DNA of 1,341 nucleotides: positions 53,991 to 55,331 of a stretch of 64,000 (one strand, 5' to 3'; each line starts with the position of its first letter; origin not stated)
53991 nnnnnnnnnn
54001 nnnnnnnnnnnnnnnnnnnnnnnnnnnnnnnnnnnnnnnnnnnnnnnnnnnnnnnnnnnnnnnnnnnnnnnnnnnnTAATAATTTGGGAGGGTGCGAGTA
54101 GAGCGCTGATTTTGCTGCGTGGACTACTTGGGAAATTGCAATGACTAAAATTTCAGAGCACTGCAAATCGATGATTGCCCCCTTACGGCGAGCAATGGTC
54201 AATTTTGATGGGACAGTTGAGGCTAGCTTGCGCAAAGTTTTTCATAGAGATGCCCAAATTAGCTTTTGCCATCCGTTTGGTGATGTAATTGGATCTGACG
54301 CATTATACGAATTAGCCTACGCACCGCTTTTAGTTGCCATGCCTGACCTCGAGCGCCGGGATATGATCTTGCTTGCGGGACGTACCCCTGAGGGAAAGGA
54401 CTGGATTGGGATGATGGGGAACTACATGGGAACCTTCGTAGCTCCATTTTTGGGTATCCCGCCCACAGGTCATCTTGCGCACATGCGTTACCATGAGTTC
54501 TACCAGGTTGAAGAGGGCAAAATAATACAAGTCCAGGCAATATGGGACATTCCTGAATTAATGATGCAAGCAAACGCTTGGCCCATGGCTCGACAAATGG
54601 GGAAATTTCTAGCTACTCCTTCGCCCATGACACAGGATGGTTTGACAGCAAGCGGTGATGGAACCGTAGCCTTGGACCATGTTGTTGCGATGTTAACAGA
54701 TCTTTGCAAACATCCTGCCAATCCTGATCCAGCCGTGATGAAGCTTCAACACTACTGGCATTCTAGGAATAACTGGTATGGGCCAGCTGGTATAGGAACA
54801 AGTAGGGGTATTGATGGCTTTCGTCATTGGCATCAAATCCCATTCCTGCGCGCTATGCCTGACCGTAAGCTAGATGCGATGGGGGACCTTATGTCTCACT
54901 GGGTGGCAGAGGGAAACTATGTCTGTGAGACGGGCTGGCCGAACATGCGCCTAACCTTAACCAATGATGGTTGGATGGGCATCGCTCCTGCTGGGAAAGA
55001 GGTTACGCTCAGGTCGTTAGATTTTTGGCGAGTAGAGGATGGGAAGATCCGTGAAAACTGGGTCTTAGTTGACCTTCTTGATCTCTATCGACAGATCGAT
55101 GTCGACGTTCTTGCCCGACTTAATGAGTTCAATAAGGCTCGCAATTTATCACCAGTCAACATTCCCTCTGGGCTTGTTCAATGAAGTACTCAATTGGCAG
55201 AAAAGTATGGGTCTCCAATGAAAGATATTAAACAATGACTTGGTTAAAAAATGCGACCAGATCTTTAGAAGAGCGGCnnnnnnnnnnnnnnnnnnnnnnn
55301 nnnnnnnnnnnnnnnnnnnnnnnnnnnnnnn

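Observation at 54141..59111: Three paralogous double-domain SnoaL/ester-cyclase-like genes in one locus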

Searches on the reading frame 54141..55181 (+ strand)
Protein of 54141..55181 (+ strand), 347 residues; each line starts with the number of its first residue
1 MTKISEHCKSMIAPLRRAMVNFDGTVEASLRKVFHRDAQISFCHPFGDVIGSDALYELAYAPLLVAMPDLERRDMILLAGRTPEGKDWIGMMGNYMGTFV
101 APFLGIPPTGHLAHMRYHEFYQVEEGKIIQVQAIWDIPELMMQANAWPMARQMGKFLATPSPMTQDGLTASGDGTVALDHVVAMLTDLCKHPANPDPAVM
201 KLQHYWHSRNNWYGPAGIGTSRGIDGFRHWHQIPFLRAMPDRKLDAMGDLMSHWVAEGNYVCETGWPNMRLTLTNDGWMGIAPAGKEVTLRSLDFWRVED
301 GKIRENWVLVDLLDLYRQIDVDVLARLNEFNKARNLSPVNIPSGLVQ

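Call 6: search_protein_families(library=pfam, proteins=[window:54141-55181:+], max_evalue=1)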
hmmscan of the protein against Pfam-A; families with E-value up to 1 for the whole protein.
window:54141-55181:+ (347 aa): 2 families
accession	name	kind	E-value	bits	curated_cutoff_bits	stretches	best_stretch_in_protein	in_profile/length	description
PF07366.18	SnoaL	-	2.3e-24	86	28.4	2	204-319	21-126/126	SnoaL-like polyketide cyclase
PF12680.13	SnoaL_2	-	3.1e-12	47.4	27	2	202-305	16-101/102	SnoaL-like domain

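Call 7: search_protein_families(library=ncbifam, proteins=[window:54141-55181:+], max_evalue=0.001)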
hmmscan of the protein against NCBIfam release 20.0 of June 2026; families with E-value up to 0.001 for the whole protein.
window:54141-55181:+ (347 aa): 1 family
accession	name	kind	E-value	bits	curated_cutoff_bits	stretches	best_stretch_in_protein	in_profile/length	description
TIGR02096.1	TIGR02096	subfamily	1.3e-07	32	97.1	0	92-142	76-126/129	ketosteroid isomerase-related protein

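Call 10: search_solved_structures(query=window:54141-55181:+, max_evalue=1, show_alignments=2)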
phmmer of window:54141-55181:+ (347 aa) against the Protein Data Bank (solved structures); distinct sequences matched with E-value up to 1: 11.
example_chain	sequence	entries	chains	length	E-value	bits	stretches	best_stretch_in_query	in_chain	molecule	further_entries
8ysb_A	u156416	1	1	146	0.0043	19.2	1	234-320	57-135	Predicted ester cyclase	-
3kkg_A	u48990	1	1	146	0.0094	18.1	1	76-146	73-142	Putative SnoaL-like polyketide cyclase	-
8kaa_A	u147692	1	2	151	0.01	17.9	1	268-318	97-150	ester cyclase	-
6hnn_A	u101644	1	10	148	0.011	17.9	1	278-321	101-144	Putative polyketide cyclase IdmH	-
5x7l_A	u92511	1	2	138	0.014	17.4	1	278-319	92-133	TsrD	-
2gey_A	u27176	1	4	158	0.04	16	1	270-315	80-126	AclR protein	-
2gex_A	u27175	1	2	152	0.063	15.3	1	271-321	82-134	SnoL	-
8r2b_A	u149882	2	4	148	0.069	15.2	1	271-321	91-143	SnoL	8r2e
4lgq_A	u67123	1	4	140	0.076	15.1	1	274-319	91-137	Putative polyketide cyclase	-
8r20_A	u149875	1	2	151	0.64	12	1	269-319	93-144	Hydroxylase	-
3k0z_A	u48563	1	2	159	0.65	12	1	286-320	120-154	Putative polyketide cyclase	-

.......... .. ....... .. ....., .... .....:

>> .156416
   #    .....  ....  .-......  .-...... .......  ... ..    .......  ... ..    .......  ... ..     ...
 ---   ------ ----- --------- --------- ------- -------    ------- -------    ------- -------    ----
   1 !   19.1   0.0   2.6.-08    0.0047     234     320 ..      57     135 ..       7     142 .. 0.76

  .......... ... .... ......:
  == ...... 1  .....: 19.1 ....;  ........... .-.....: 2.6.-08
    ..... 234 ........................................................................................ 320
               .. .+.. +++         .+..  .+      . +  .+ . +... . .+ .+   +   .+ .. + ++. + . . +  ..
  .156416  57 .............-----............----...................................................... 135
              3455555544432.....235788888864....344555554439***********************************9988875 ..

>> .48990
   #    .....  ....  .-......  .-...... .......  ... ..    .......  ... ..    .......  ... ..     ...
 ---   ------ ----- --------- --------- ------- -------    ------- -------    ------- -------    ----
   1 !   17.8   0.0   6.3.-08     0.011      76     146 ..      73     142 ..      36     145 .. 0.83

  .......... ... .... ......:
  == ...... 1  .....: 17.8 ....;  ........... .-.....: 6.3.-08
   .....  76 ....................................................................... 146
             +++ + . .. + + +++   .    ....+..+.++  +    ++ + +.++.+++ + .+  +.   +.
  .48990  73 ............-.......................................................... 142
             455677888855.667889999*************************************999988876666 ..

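Call 12: find_homologous_proteins(query=window:54141-55181:+, max_evalue=0.00001)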
Query window:54141-55181:+ (347 aa): 5154 proteins with E <= 0.00001 among 7548 candidates; the best 120 are listed.
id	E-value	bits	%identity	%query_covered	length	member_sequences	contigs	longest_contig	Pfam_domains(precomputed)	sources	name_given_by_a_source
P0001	6.0e-243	823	100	100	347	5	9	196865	PF07366.19,PF12680.14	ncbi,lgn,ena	ncbi:MAG: ester cyclase [Alphaproteobacteria bacterium]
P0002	1.3e-197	674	79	100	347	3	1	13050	PF07366.19,PF12680.14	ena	-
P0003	2.7e-197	673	79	100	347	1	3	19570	PF07366.19,PF12680.14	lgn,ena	-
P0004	2.3e-196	670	79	100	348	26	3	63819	PF07366.19,PF12680.14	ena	-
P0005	3.0e-192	656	76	99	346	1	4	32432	PF07366.19,PF12680.14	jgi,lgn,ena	-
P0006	4.5e-192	656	76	100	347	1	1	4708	PF07366.19,PF12680.14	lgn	-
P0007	5.8e-192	655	77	99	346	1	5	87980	PF07366.19,PF12680.14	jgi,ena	-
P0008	3.3e-191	653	76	99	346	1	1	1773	PF07366.19,PF12680.14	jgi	jgi:predicted ester cyclase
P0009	4.5e-190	649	77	98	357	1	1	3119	PF07366.19,PF12680.14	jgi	jgi:predicted ester cyclase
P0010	2.4e-189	647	76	99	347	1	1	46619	PF07366.19,PF12680.14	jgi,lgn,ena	-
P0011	7.5e-189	645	77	99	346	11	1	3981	PF07366.19,PF12680.14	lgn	-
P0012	1.0e-188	645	79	99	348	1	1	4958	PF07366.19,PF12680.14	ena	-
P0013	1.9e-188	644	76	99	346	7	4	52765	PF07366.19,PF12680.14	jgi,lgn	jgi:predicted ester cyclase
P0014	2.4e-188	644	76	99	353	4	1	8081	PF07366.19,PF12680.14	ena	-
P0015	7.4e-188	642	76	99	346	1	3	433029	PF07366.19,PF12680.14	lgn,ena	-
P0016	1.3e-187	641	75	99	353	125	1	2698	PF07366.19,PF12680.14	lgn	-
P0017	3.7e-187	640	75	99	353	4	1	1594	PF07366.19,PF12680.14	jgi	jgi:predicted ester cyclase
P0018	1.8e-186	637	75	99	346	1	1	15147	PF07366.19,PF12680.14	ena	-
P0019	2.9e-186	637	76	99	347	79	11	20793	PF07366.19,PF12680.14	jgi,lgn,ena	-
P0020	3.1e-186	637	76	99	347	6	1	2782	PF07366.19,PF12680.14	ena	-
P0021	9.5e-186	635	76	99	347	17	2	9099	PF07366.19,PF12680.14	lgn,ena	-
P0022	3.1e-184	630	76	99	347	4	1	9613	PF07366.19,PF12680.14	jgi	-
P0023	4.5e-183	626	73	100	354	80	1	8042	PF07366.19,PF12680.14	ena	-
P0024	3.4e-182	623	73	99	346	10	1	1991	PF07366.19,PF12680.14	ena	-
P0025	2.2e-180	617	73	99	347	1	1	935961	PF07366.19,PF12680.14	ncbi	-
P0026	1.5e-179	615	75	97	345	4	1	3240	PF07366.19,PF12680.14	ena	-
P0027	5.2e-179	613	73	99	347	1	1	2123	PF07366.19,PF12680.14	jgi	jgi:predicted ester cyclase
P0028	6.1e-179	613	75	97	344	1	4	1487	PF07366.19,PF12680.14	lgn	-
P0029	7.1e-178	609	74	98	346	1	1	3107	PF07366.19,PF12680.14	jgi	jgi:predicted ester cyclase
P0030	7.8e-176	602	72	98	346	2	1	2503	PF07366.19,PF12680.14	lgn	-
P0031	1.6e-175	601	74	98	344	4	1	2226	PF07366.19,PF12680.14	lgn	-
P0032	1.6e-175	601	72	99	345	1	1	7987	PF07366.19,PF12680.14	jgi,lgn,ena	-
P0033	2.5e-175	601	74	99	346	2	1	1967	PF07366.19,PF12680.14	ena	-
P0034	3.2e-175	600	71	99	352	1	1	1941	PF07366.19,PF12680.14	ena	-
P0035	4.2e-175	600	73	99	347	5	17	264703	PF07366.19,PF12680.14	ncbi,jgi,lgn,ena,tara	tara:strand:+ start:9653 stop:10696 length:1044 start_codon:yes stop_codon:yes gene_type:complete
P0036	5.6e-175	600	73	97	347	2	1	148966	PF07366.19,PF12680.14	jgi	-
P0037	6.7e-175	599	71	98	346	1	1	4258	PF07366.19,PF12680.14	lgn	-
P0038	2.4e-174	598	73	95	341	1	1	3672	PF07366.19,PF12680.14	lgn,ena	-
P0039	2.7e-174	597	72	98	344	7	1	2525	PF07366.19,PF12680.14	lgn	-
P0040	3.3e-174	597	73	97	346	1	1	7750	PF07366.19,PF12680.14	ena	-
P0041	3.9e-174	597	73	98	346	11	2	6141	PF07366.19,PF12680.14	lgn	-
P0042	4.6e-174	597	73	97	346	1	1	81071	PF07366.19,PF12680.14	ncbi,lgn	ncbi:MAG: ester cyclase [Marinibacterium sp.]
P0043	8.0e-174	596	71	99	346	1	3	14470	PF07366.19,PF12680.14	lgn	-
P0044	8.7e-174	596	69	99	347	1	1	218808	PF07366.19,PF12680.14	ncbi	-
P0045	9.3e-174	596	72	98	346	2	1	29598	PF07366.19,PF12680.14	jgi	-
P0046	9.6e-174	596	73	97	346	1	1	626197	PF07366.19,PF12680.14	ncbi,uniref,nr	ncbi:ester cyclase [Pacificoceanicola onchidii]|uniref:ester cyclase n=1 Tax=Pacificoceanicola onchi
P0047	1.1e-173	595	73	97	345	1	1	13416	PF07366.19,PF12680.14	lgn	-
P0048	1.1e-173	595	73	95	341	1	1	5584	PF07366.19,PF12680.14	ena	-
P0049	1.2e-173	595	75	95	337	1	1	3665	PF07366.19,PF12680.14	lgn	-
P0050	1.7e-173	595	74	96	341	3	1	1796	PF07366.19,PF12680.14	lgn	-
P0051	1.9e-173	595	72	98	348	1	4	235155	PF07366.19,PF12680.14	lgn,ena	-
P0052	2.0e-173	594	72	97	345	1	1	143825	PF07366.19,PF12680.14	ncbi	ncbi:MAG: ester cyclase [Pseudomonadota bacterium]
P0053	2.1e-173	594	72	97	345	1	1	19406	PF07366.19,PF12680.14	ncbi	ncbi:MAG: ester cyclase [Pseudomonadota bacterium]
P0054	2.4e-173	594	75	93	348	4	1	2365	PF07366.19,PF12680.14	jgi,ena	-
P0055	4.1e-173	593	71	99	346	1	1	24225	PF07366.19,PF12680.14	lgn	-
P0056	6.4e-173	593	72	97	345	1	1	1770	PF07366.19,PF12680.14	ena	-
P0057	6.5e-173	593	72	98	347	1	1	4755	PF07366.19,PF12680.14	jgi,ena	-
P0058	6.9e-173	593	71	98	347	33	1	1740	PF07366.19,PF12680.14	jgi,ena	jgi:predicted ester cyclase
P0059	9.7e-173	592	72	98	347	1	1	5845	PF07366.19,PF12680.14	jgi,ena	jgi:hypothetical protein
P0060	1.2e-172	592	72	97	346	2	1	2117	PF07366.19,PF12680.14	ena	-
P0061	1.3e-172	592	72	97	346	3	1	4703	PF07366.19,PF12680.14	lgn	-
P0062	1.7e-172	591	71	98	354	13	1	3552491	PF07366.19,PF12680.14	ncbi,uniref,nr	ncbi:ester cyclase [Roseicyclus marinus]|uniref:Polyketide cyclase n=1 Tax=Roseicyclus marinus TaxID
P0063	1.7e-172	591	75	95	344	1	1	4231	PF07366.19,PF12680.14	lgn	-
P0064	2.0e-172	591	73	97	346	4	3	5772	PF07366.19,PF12680.14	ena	-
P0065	2.2e-172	591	71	99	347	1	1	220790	PF07366.19,PF12680.14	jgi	-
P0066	2.2e-172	591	71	99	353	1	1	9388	PF07366.19,PF12680.14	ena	-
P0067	2.4e-172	591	72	97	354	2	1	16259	PF07366.19,PF12680.14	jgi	jgi:predicted ester cyclase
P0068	2.6e-172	591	73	98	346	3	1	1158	PF07366.19,PF12680.14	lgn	-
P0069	2.6e-172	591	72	97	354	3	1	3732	PF07366.19,PF12680.14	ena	-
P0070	2.6e-172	591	72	98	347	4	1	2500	PF07366.19,PF12680.14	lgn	-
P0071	2.6e-172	591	72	98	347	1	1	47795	PF07366.19,PF12680.14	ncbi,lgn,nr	ncbi:MAG: nuclear transport factor 2 family protein [Rhodobacter sp.]|nr:nuclear transport factor 2 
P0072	2.7e-172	591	71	98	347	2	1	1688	PF07366.19,PF12680.14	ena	-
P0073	4.7e-172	590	71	98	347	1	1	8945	PF07366.19,PF12680.14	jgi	-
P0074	4.8e-172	590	72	99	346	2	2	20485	PF07366.19,PF12680.14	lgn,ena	-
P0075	4.9e-172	590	72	97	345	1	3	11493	PF07366.19,PF12680.14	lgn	-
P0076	5.2e-172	590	70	99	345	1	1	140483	PF07366.19,PF12680.14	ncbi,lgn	-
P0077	5.3e-172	590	73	92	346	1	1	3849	PF07366.19,PF12680.14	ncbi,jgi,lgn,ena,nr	ncbi:MAG: ester cyclase [Paracoccaceae bacterium]|nr:ester cyclase [Paracoccaceae bacterium]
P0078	5.9e-172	590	72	97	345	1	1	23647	PF07366.19,PF12680.14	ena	-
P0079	6.5e-172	589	70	98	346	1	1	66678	PF07366.19,PF12680.14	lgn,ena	-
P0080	8.3e-172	589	71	98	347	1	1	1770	PF07366.19,PF12680.14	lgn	-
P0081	9.0e-172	589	70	98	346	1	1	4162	PF07366.19,PF12680.14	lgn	-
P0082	9.1e-172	589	75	94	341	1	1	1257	PF07366.19,PF12680.14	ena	-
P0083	9.6e-172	589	71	97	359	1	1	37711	PF07366.19,PF12680.14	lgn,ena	-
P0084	1.1e-171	589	72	97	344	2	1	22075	PF07366.19,PF12680.14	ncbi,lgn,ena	-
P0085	2.3e-171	588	69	100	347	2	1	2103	PF07366.19,PF12680.14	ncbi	-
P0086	2.4e-171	588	71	97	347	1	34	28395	PF07366.19,PF12680.14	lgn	-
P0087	2.9e-171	587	72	97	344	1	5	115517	PF07366.19,PF12680.14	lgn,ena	-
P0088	3.9e-171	587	71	98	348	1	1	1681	PF07366.19,PF12680.14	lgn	-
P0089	4.1e-171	587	71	97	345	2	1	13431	PF07366.19,PF12680.14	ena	-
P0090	5.7e-171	586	71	98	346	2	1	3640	PF07366.19,PF12680.14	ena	-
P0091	6.4e-171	586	69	98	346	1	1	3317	PF07366.19,PF12680.14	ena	-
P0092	7.2e-171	586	74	95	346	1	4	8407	PF07366.19,PF12680.14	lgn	-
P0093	8.0e-171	586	72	97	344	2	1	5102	PF07366.19,PF12680.14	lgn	-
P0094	1.0e-170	586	70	97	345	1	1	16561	PF07366.19,PF12680.14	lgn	-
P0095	1.0e-170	586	70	98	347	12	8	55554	PF07366.19,PF12680.14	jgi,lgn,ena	jgi:predicted ester cyclase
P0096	1.3e-170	585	71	98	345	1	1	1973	PF07366.19,PF12680.14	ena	-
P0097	1.3e-170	585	71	97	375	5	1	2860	PF07366.19,PF12680.14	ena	-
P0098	1.4e-170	585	73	97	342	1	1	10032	PF07366.19,PF12680.14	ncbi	-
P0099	1.7e-170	585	72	97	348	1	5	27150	PF07366.19,PF12680.14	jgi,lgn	-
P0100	1.7e-170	585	72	97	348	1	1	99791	PF07366.19,PF12680.14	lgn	-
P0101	2.2e-170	584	71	97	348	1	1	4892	PF07366.19,PF12680.14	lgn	-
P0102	2.3e-170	584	70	98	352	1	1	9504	PF07366.19,PF12680.14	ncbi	ncbi:MAG: hypothetical protein RLZZ491_1787 [Pseudomonadota bacterium]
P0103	2.4e-170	584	69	99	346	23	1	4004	PF07366.19,PF12680.14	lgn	-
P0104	2.6e-170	584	71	97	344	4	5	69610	PF07366.19,PF12680.14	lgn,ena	-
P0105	3.5e-170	584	72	95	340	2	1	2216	PF07366.19,PF12680.14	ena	-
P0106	3.8e-170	584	71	97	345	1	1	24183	PF07366.19,PF12680.14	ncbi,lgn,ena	-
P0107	3.9e-170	584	70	99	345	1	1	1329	PF07366.19,PF12680.14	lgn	-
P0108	4.9e-170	583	71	99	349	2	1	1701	PF07366.19,PF12680.14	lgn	-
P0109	5.5e-170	583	71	97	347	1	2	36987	PF07366.19,PF12680.14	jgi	jgi:predicted ester cyclase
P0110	6.0e-170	583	74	95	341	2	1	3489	PF07366.19,PF12680.14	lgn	-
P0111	6.1e-170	583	71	99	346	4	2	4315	PF07366.19,PF12680.14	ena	-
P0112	6.4e-170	583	69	99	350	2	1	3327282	PF07366.19,PF12680.14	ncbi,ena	-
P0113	6.5e-170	583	71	97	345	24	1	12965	PF07366.19,PF12680.14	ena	-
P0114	7.3e-170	583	71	98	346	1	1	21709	PF07366.19,PF12680.14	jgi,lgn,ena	-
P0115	7.4e-170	583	74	94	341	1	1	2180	PF07366.19,PF12680.14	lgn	-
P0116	8.8e-170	582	71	96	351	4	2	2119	PF07366.19,PF12680.14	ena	-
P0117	9.0e-170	582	71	97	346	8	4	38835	PF07366.19,PF12680.14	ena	-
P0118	1.0e-169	582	70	98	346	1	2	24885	PF07366.19,PF12680.14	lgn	-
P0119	1.1e-169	582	71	97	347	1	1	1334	PF07366.19,PF12680.14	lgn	-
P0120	1.1e-169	582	71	97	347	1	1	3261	PF07366.19,PF12680.14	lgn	-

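Call 13: find_encoding_contigs(protein=P0062, flank=10000, max_places=2)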
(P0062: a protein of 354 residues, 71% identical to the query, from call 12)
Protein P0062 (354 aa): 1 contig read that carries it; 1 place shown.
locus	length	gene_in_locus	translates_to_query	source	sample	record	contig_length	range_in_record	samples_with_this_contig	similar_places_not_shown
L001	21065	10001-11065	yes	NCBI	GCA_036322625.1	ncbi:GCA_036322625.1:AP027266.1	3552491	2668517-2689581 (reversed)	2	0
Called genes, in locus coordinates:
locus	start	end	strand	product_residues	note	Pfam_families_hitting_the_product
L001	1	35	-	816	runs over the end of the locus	PF00512:HisKA, PF02518:HATPase_c, PF00072:Response_reg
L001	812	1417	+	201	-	PF00072:Response_reg, PF00196:GerE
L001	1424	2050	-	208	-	-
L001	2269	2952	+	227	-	PF01557:FAA_hydrolase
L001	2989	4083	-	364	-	PF07366:SnoaL (weak), PF12680:SnoaL_2 (faint), PF07366:SnoaL (weak)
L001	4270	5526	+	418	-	PF01547:SBP_bac_1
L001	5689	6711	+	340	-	PF00528:BPD_transp_1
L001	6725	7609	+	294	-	PF00528:BPD_transp_1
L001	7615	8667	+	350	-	PF00005:ABC_tran, PF17912:OB_MalK (weak)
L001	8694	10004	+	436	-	PF00815:Histidinol_dh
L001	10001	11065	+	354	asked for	PF07366:SnoaL, PF12680:SnoaL_2 (weak), PF07366:SnoaL, PF12680:SnoaL_2 (weak)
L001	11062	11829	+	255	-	PF00106:adh_short, PF08659:KR, PF23441:SDR, PF01370:Epimerase, PF13561:adh_short_C2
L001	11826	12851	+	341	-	PF00356:LacI, PF00532:Peripla_BP_1, PF13407:Peripla_BP_4, PF13377:Peripla_BP_3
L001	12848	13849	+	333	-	PF07366:SnoaL, PF12680:SnoaL_2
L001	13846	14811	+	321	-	PF00190:Cupin_1 (faint), PF07883:Cupin_2 (weak)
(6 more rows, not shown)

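Call 14: find_encoding_contigs(protein=P0001, flank=10000, max_places=3)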
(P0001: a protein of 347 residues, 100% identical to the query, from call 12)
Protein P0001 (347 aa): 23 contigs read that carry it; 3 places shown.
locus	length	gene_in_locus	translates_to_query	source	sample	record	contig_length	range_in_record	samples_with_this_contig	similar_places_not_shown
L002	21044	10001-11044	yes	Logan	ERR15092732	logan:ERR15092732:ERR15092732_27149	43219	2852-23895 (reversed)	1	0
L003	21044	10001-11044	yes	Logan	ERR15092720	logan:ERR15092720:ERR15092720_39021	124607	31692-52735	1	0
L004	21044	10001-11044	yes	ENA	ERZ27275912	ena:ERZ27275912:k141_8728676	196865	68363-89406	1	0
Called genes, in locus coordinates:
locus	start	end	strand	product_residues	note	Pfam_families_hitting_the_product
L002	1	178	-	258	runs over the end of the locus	PF08501:Shikimate_dh_N, PF01488:Shikimate_DH (weak), PF18317:SDH_C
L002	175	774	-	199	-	PF02545:Maf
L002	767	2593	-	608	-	PF00664:ABC_membrane, PF00005:ABC_tran, PF02463:SMC_N (faint)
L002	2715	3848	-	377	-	PF01757:Acyl_transf_3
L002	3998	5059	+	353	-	PF00005:ABC_tran, PF02463:SMC_N (faint), PF17912:OB_MalK (faint), PF08402:TOBE_2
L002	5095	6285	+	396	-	PF01547:SBP_bac_1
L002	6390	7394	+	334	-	PF00528:BPD_transp_1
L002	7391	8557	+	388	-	PF00528:BPD_transp_1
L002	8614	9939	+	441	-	PF00815:Histidinol_dh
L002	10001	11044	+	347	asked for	PF07366:SnoaL, PF12680:SnoaL_2 (weak)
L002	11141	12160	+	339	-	PF00356:LacI, PF00532:Peripla_BP_1, PF13407:Peripla_BP_4, PF13377:Peripla_BP_3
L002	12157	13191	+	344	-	PF07366:SnoaL, PF12680:SnoaL_2 (faint), PF07366:SnoaL (weak)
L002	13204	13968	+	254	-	PF00106:adh_short, PF01370:Epimerase (weak), PF08659:KR, PF13561:adh_short_C2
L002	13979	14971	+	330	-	PF07366:SnoaL (weak), PF12680:SnoaL_2 (faint)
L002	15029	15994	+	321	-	PF00190:Cupin_1 (faint), PF05899:Cupin_3 (faint), PF07883:Cupin_2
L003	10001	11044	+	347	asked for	PF07366:SnoaL, PF12680:SnoaL_2 (weak)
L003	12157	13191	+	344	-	PF07366:SnoaL, PF12680:SnoaL_2 (faint), PF07366:SnoaL (weak)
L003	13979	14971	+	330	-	PF07366:SnoaL (weak), PF12680:SnoaL_2 (faint)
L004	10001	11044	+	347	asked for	PF07366:SnoaL, PF12680:SnoaL_2 (weak)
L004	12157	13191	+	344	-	PF07366:SnoaL, PF12680:SnoaL_2 (faint), PF07366:SnoaL (weak)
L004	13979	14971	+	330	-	PF07366:SnoaL (weak), PF12680:SnoaL_2 (faint)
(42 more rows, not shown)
